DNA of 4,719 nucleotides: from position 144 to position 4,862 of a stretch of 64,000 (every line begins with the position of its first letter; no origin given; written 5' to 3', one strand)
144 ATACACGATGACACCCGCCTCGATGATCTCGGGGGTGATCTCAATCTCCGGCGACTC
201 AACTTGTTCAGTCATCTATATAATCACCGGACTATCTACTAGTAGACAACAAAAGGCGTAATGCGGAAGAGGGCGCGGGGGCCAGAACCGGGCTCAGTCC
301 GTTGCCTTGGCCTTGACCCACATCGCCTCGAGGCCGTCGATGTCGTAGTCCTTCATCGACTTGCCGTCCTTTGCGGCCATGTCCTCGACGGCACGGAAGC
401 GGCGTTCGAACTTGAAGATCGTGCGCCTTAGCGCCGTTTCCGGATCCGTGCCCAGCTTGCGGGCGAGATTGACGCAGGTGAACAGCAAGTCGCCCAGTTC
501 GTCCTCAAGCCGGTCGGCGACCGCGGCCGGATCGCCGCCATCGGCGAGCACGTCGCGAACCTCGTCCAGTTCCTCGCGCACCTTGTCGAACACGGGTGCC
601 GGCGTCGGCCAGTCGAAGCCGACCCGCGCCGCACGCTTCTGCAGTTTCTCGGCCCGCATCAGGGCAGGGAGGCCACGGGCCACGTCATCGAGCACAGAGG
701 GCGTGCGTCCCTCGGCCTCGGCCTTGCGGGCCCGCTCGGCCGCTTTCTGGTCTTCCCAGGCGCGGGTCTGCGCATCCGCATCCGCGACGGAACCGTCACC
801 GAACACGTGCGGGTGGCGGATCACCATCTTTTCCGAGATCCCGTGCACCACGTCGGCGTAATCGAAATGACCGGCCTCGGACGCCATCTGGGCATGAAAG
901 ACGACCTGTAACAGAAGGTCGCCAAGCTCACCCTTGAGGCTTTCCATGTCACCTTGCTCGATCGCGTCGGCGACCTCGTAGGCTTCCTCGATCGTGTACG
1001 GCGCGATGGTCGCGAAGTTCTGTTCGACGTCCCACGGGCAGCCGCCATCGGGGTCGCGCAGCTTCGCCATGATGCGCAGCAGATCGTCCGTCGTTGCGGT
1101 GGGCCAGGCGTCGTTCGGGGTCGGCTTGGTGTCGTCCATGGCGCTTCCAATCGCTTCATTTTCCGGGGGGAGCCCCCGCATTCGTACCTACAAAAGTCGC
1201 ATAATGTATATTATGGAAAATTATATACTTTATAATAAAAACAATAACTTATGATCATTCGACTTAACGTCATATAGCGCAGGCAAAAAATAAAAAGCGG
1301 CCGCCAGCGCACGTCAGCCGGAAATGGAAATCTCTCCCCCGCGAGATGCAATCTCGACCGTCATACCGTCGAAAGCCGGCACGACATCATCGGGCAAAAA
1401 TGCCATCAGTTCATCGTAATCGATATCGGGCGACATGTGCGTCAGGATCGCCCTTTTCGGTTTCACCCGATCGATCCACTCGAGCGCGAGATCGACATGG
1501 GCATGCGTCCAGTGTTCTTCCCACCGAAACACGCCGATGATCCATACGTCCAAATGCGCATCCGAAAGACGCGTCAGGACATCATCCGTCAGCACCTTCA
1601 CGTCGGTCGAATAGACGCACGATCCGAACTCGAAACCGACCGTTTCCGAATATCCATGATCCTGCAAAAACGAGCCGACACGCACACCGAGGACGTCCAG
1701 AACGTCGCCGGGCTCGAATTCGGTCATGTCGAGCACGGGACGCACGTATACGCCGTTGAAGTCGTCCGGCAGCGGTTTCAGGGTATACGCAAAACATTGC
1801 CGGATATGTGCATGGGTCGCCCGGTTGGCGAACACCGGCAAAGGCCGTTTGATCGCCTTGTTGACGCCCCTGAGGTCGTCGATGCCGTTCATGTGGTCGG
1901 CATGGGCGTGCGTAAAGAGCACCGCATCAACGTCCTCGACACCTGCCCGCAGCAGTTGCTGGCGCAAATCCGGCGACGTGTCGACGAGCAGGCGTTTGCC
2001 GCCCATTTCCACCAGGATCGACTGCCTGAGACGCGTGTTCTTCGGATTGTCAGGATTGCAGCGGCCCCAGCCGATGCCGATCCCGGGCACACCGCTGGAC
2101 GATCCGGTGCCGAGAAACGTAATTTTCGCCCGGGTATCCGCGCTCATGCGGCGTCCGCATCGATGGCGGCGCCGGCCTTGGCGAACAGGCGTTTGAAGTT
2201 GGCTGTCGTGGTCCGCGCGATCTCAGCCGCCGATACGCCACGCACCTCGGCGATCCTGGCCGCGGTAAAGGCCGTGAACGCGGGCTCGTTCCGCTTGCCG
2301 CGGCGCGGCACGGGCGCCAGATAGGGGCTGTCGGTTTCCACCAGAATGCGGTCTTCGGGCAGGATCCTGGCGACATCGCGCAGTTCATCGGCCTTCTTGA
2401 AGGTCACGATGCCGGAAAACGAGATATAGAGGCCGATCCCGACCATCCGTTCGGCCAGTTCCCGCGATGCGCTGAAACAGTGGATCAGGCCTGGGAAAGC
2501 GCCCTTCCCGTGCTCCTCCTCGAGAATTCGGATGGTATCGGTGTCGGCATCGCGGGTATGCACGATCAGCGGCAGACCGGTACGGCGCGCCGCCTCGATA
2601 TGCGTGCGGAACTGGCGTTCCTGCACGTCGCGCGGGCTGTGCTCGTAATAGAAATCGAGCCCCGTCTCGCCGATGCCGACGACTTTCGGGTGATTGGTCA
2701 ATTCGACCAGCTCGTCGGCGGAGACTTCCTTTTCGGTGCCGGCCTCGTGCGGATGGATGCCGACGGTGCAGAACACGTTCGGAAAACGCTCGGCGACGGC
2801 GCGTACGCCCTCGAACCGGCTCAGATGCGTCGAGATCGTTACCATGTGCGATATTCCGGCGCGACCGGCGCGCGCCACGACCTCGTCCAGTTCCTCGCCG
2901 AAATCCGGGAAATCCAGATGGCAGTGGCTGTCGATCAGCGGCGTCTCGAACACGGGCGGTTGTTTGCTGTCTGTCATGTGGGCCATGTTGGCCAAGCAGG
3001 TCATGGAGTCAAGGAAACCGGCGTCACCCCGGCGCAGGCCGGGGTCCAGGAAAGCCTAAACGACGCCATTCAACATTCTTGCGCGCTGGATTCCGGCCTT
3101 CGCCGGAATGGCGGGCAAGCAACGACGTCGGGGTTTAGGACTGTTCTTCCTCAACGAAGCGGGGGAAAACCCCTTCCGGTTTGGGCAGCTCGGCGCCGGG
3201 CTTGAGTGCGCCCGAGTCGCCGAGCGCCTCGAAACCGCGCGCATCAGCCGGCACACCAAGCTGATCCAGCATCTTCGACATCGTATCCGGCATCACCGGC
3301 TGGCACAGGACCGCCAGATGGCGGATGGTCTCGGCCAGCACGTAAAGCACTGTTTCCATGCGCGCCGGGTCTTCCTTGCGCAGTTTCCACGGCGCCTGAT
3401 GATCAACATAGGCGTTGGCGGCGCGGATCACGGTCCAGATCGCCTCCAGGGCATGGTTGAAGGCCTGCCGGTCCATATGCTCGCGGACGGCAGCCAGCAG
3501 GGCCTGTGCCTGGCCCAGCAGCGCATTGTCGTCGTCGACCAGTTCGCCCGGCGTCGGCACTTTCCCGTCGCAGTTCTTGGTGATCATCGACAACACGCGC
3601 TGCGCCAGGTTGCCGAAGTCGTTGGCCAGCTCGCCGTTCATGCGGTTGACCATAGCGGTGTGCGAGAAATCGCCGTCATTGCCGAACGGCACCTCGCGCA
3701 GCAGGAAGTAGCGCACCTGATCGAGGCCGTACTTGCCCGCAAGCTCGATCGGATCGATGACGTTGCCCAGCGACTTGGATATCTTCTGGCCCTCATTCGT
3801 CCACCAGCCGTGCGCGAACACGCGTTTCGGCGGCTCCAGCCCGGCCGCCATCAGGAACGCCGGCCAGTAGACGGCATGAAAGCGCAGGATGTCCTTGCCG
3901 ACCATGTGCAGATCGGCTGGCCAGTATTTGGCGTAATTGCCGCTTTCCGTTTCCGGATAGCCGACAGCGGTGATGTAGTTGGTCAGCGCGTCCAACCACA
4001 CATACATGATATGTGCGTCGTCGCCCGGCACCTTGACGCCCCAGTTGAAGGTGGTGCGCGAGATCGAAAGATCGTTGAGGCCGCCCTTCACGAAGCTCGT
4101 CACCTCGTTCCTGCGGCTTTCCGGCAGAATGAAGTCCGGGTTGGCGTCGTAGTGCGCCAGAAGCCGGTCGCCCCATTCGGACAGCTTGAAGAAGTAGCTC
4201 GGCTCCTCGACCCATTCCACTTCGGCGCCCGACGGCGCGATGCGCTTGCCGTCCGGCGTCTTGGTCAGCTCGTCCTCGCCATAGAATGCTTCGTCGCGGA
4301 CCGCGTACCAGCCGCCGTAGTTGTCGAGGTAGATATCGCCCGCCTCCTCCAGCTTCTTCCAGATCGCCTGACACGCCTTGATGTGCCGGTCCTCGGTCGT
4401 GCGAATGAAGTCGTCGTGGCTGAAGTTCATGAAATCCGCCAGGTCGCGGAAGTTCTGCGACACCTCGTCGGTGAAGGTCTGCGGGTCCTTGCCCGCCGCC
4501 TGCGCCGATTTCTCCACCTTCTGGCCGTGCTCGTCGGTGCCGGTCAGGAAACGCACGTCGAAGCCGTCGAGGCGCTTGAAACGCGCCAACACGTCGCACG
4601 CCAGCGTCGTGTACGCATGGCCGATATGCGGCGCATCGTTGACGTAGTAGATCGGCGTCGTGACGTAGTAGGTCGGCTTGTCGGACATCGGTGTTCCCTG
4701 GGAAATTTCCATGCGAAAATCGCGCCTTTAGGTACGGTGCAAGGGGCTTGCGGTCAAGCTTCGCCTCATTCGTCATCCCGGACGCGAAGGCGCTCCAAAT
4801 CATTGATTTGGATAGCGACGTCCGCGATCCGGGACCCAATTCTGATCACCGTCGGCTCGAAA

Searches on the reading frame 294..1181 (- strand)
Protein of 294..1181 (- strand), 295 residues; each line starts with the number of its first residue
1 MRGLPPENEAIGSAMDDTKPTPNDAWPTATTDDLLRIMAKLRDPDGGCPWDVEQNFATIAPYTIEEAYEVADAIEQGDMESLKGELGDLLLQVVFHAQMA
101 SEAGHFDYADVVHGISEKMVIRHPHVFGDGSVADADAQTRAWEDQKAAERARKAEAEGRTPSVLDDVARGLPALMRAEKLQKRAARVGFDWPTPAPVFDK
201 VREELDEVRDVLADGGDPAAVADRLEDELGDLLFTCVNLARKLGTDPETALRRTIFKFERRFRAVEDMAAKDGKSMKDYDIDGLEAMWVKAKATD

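Call 52: search_protein_families(library=pfam, proteins=[window:294-1181:-], max_evalue=0.00001)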
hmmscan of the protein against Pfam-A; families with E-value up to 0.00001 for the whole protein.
window:294-1181:- (295 aa): 2 families
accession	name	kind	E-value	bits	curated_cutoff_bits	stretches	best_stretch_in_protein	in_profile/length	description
PF03819.22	MazG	-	6.4e-38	129.3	22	2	54-127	1-74/74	MazG nucleotide pyrophosphohydrolase domain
PF01503.22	PRA-PH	-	1.8e-07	31.9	21.3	0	58-92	27-63/86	Phosphoribosyl-ATP pyrophosphohydrolase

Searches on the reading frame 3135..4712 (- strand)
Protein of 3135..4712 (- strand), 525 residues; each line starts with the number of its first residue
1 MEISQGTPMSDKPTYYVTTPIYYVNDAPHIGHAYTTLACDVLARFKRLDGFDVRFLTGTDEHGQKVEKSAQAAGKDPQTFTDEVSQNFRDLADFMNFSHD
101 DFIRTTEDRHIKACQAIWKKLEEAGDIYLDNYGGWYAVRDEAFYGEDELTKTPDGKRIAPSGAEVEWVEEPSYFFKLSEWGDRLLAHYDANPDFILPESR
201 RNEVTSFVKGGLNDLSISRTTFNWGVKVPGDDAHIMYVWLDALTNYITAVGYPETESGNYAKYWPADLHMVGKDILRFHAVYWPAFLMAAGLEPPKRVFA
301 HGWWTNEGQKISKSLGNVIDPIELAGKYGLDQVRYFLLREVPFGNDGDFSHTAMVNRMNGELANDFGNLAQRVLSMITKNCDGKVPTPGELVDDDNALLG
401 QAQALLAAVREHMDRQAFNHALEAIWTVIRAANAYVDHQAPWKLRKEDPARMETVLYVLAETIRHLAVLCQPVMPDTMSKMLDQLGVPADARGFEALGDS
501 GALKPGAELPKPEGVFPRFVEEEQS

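Call 52: search_protein_families(library=pfam, proteins=[window:3135-4712:-], max_evalue=0.00001)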
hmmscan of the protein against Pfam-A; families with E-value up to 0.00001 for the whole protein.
window:3135-4712:- (525 aa): 5 families
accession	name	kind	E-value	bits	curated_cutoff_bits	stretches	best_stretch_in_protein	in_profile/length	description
PF09334.17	tRNA-synt_1g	-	2e-108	363.1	20.1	1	15-374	1-391/391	tRNA synthetases class I (M)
PF00133.28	tRNA-synt_1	-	1.2e-32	113.7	22.7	2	233-346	296-410/414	tRNA synthetases class I (I, L, M and V)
PF19303.5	Anticodon_3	-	5.1e-16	59.3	23.5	1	385-524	1-140/152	Anticodon binding domain of methionyl tRNA ligase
PF01406.26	tRNA-synt_1e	-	1.6e-15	57.7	27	1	16-147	13-142/301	tRNA synthetases class I (C) catalytic domain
PF08264.19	Anticodon_1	-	5.1e-07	30.1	25.1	1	395-485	1-93/148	Anticodon-binding domain of tRNA ligase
